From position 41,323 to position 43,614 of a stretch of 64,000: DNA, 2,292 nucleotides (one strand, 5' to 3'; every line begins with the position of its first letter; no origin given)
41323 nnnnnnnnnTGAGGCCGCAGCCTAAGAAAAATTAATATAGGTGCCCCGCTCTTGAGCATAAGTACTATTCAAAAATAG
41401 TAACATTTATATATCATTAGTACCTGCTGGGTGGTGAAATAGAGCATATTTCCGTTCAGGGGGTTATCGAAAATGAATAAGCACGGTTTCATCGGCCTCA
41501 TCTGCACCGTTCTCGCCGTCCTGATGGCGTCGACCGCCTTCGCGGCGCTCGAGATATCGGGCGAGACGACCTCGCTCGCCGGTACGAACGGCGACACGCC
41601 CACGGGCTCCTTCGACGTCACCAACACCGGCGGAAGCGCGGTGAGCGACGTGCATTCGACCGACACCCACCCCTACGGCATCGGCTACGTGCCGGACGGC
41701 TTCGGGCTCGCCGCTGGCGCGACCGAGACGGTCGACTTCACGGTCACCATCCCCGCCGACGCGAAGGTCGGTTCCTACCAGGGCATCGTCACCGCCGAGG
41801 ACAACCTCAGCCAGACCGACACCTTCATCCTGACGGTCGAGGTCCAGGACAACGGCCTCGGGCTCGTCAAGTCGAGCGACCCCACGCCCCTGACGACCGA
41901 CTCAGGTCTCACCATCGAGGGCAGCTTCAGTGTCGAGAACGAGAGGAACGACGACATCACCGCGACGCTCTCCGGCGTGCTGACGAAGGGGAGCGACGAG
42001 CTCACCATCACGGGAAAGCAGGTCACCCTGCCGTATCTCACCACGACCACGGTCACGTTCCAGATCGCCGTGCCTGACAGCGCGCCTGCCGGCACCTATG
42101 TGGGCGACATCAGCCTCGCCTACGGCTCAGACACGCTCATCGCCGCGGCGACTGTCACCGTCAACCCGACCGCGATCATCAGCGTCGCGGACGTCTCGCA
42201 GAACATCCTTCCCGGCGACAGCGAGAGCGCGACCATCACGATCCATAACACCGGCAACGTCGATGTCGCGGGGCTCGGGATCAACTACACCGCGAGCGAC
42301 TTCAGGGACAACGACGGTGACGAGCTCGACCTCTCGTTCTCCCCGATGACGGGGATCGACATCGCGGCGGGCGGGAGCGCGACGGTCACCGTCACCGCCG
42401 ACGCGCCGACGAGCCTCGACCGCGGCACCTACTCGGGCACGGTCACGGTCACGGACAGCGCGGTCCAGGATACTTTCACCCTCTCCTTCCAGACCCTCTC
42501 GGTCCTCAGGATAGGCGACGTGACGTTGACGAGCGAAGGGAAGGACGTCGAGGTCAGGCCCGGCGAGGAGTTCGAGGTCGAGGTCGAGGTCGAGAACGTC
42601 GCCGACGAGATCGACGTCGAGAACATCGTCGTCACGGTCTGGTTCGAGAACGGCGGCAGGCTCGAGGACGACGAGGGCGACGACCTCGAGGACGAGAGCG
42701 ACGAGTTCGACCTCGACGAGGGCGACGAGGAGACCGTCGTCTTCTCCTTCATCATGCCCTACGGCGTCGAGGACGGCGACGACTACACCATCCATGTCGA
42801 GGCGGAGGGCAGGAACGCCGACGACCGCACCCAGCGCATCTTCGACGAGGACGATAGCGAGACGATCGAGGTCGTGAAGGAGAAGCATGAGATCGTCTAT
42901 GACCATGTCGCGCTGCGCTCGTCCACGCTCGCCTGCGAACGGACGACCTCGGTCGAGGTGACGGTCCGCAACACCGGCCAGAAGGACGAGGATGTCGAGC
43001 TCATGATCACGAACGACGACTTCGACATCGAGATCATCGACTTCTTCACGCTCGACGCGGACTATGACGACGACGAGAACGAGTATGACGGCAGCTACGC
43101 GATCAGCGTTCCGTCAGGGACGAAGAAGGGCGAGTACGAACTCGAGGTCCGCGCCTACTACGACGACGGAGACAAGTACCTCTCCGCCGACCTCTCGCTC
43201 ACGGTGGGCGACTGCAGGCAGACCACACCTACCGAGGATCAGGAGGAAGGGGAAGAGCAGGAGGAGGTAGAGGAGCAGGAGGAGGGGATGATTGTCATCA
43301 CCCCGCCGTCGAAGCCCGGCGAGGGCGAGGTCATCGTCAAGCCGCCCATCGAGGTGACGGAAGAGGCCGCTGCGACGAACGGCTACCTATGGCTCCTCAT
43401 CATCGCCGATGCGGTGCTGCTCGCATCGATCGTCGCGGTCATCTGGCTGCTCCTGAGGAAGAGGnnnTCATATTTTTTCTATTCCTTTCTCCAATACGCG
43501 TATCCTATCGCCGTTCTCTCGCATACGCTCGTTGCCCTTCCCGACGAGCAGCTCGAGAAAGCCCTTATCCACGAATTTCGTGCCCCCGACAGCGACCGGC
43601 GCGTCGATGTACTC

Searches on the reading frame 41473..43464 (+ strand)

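Call 65: search_protein_families(library=pfam, proteins=[window:41473-43464:+], max_evalue=0.001)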
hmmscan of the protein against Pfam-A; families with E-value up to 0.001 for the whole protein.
window:41473-43464:+ (664 aa): 9 families
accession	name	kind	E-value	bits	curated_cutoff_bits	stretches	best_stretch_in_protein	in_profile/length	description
PF06030.18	WxLIP_PGBD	-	8.1e-09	36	27.3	0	175-215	79-119/121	WxL Interacting Protein, peptidoglycan binding domain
PF06280.18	fn3_5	-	8.5e-09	36.5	27.6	0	281-330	55-102/112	Fn3-like domain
PF10633.15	NPCBM_assoc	-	4.9e-08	33.5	24.4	0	40-103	4-70/78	NPCBM-associated, NEW3 domain of alpha-galactosidase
PF23619.1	Ig_VWA7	-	7.4e-08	33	27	0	43-103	18-78/104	VWA7 Ig-like domain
PF15418.12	DUF4625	-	3.2e-07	31.1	27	0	525-566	78-119/131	Domain of unknown function (DUF4625)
PF22680.2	Glyco_hydro_123_N_2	-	6.6e-07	29.7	27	0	180-215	105-140/142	Glycoside hydrolase 123 N-terminal domain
PF22544.2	HYDIN_VesB_CFA65-like_Ig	-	0.00054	20.6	25.5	0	246-338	16-96/100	HYDIN/CFA65/VesB-like, Ig-like domain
PF07705.17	CARDB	-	0.00079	20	22.7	0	26-108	4-83/101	CARDB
PF01835.25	MG2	-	0.0009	20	32.8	0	533-565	55-85/96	MG2 domain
